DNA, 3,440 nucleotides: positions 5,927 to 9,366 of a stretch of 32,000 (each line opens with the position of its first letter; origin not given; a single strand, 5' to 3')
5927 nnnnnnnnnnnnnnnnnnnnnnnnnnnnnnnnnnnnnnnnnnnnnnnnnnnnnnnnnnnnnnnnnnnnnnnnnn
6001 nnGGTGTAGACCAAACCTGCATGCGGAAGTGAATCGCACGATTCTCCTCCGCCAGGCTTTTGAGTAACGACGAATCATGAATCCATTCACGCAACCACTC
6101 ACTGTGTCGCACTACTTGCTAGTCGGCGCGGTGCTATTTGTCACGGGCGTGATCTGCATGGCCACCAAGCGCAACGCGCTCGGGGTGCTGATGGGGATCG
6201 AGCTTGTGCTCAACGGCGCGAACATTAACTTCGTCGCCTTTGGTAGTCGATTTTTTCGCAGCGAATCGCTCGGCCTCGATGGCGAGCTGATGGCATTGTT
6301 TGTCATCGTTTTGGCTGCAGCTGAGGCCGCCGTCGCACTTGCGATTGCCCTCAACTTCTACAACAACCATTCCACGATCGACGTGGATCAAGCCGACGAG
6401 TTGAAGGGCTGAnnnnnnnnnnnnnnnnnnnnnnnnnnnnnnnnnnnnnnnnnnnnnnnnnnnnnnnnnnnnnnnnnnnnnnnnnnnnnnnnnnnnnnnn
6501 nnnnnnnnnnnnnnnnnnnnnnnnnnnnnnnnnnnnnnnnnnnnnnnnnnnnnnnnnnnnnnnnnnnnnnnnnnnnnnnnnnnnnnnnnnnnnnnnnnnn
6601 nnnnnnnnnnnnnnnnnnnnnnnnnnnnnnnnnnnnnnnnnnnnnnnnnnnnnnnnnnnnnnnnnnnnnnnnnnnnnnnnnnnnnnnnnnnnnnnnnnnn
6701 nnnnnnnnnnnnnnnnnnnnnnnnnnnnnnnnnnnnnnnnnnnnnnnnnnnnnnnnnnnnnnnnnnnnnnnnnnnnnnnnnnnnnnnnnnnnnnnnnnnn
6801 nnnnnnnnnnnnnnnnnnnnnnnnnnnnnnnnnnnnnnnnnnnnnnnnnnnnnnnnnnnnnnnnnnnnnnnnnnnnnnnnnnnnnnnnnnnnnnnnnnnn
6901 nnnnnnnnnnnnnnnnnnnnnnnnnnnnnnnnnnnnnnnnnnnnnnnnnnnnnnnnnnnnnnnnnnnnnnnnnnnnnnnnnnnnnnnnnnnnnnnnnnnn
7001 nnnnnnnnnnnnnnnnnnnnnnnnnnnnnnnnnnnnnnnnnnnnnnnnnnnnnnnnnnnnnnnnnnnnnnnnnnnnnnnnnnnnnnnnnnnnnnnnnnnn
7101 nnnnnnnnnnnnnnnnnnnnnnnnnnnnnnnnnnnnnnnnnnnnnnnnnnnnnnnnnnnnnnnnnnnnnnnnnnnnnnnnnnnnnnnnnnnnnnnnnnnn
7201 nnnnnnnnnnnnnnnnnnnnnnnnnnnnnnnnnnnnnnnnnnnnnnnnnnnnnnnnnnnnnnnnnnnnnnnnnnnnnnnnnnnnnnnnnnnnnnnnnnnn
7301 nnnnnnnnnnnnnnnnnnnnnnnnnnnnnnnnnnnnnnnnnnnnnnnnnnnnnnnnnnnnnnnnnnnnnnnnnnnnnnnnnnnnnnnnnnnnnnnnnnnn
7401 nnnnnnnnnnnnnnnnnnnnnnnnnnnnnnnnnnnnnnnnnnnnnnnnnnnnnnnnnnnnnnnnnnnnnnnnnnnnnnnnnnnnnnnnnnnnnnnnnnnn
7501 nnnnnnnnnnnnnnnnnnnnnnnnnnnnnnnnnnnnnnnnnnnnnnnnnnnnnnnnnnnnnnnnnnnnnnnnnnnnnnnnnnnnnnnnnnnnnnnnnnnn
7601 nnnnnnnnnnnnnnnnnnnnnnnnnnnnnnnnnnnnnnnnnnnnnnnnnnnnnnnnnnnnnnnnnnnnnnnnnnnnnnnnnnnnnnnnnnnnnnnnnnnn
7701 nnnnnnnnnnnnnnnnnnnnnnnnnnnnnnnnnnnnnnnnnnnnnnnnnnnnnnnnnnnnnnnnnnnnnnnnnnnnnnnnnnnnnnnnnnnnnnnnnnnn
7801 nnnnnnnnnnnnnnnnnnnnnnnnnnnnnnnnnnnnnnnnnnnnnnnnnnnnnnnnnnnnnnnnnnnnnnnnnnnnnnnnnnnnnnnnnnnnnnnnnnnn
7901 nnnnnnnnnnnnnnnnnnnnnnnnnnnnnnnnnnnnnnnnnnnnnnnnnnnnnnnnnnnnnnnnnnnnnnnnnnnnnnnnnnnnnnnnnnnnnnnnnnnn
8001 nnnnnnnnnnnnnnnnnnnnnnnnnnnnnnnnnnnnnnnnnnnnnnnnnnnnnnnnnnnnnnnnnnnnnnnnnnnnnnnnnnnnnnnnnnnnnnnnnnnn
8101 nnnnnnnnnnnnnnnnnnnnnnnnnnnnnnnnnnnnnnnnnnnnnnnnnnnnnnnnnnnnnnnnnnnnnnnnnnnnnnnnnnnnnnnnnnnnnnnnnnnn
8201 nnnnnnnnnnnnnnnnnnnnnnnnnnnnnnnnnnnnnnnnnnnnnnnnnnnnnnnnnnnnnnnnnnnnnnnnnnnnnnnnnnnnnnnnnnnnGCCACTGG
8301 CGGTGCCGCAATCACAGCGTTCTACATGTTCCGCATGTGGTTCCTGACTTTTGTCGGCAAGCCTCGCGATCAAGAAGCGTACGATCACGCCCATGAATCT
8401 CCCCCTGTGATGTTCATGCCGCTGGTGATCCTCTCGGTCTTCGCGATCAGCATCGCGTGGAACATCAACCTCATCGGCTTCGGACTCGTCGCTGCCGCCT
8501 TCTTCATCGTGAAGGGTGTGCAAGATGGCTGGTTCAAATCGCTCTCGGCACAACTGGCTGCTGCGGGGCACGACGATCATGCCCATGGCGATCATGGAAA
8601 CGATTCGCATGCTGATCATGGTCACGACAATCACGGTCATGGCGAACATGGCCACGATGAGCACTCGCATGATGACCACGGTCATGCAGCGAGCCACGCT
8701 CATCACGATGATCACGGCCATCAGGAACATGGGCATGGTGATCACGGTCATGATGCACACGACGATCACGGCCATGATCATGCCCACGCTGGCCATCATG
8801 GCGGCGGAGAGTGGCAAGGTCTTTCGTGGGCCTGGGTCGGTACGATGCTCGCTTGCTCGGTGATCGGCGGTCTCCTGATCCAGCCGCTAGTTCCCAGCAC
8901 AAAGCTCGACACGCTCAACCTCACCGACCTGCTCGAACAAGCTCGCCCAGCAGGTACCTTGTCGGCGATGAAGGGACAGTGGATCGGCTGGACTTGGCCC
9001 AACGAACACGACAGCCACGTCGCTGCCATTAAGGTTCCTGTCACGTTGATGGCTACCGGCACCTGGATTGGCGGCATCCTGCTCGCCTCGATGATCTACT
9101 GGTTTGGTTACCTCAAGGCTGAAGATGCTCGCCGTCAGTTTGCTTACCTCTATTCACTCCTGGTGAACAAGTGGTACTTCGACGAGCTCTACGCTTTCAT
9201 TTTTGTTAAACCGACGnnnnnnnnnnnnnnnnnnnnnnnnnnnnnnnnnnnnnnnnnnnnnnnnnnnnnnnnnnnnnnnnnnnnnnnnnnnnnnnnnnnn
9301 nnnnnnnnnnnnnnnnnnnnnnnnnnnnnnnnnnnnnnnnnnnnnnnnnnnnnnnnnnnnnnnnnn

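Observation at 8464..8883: NuoL insertion 2: two extra hydrophobic helices bracketing a 77-aa block with 31 histidines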

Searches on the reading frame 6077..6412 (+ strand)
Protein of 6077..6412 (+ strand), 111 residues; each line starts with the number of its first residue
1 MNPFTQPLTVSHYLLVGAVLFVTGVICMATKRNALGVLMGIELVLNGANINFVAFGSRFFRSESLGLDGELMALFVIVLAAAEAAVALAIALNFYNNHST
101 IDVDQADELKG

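Call 3: search_protein_families(library=pfam, proteins=[window:6077-6412:+])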
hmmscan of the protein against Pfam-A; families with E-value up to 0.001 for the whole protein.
window:6077-6412:+ (111 aa): 1 family
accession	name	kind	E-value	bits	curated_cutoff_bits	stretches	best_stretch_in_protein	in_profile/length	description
PF00420.29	Oxidored_q2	-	2.1e-25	88.7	26.1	1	12-110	1-94/95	NADH-ubiquinone/plastoquinone oxidoreductase chain 4L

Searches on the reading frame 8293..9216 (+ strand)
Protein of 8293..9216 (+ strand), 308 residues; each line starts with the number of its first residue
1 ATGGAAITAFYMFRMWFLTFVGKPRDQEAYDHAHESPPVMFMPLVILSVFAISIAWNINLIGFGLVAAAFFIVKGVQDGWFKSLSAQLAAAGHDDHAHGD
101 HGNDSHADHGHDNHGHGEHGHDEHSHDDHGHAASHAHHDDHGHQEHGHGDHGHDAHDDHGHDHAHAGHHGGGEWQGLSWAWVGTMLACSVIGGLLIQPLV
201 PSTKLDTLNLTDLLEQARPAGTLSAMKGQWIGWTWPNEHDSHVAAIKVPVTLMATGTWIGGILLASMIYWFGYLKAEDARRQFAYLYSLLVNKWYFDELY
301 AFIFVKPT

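Call 26: find_related_loci(query=A2, collection=genome_contigs, flank=3000)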
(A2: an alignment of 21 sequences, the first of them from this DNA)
Query A2 (308 aa) in genome_contigs; peptide patterns used: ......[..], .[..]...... (x = any residue, [..] = any of these).
600 stretches matched a pattern (row limit reached: there are more); 593 encode a relative of the query (tblastn E <= 1e-3); the best 80 are kept; 80 distinct loci.
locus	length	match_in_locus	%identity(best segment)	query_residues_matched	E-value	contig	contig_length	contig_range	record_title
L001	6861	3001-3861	52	6-308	6e-95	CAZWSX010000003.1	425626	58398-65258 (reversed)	MAG TPA_asm: uncultured Pirellulaceae bacterium isolate SRP287051_co1_192 genome assembly, contig: NODE_24_length_425626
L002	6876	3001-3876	49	1-308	4e-82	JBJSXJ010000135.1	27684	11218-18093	MAG: Planctomycetota bacterium isolate samp_4435_metadecoder_655 samp_4435_961203, whole genome shotgun sequence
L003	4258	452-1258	51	1-308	5e-79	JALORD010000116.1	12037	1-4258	MAG: Pirellulaceae bacterium isolate Prado172 scaffold_8441, whole genome shotgun sequence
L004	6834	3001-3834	47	1-308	3e-73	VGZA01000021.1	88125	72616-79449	MAG: Planctomycetota bacterium isolate K_DeepCast_65m_m1_055 K_DeepCast_65m_m1_055_Ga0194128_10000318, whole genome shot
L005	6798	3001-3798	49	1-308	2e-69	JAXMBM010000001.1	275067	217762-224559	MAG: Pirellulales bacterium isolate STL-PLA36 C3.140.fa-1, whole genome shotgun sequence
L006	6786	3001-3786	49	7-308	6e-68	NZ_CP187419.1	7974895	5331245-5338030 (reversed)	Anatilimnocola sp. NA78 chromosome, complete genome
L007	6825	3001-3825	44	1-308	6e-57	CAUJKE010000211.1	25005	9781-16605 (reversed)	MAG: Planctomycetota bacterium isolate KLAP142 genome assembly, contig: KLAP142_293467, whole genome shotgun sequence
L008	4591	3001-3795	40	1-308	3e-53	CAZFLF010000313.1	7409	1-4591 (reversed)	MAG TPA_asm: uncultured Pirellulaceae bacterium isolate SRP136066_co1_133 genome assembly, contig: NODE_15526_length_740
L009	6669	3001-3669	38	11-308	1e-48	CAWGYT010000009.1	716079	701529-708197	MAG: uncultured Planctomycetales bacterium isolate MFD09779.bin.1.123 genome assembly, contig: contig_32827, whole genom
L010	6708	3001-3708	36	7-308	4e-46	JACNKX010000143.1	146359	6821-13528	MAG: Planctomycetota bacterium isolate NIOZ-UU7 NIOZ-UU_NODE_62_length_146359_cov_14.2638, whole genome shotgun sequence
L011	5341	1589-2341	51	11-308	9e-39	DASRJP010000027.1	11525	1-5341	MAG TPA_asm: Pirellulaceae bacterium isolate SMAG_U10139 k141_2835062, whole genome shotgun sequence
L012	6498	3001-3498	58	7-308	2e-36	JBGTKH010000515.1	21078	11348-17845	MAG: Pirellulaceae bacterium isolate JTS-RE308 k141_3977105, whole genome shotgun sequence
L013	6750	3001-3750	37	7-307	2e-36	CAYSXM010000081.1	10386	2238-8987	MAG TPA_asm: uncultured Pirellulales bacterium isolate SRP173033_co1_247 genome assembly, contig: NODE_14912_length_1038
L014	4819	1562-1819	67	1-86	2e-35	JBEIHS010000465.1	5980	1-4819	MAG: Planctomycetaceae bacterium isolate Sample-102-S76-bin-37 Sample_102_S76-bin_37-k141_2033129, whole genome shotgun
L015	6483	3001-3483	43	3-308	4e-31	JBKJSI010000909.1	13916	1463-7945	MAG: Pirellulaceae bacterium isolate ant_bin.573 k117_2931173, whole genome shotgun sequence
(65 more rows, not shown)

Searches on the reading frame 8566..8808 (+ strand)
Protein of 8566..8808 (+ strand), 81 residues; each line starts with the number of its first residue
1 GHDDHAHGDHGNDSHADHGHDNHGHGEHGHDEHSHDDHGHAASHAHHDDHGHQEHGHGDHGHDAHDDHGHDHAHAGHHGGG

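Call 48: find_homologous_proteins(query=window:8566-8808:+, max_evalue=0.001)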
Query seq(81 aa): 668 candidates shared short words with the query, none scored E <= 0.001.
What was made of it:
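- Tried and rejected: 668 candidates shared words with it, but none scored after composition correction (call 48).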
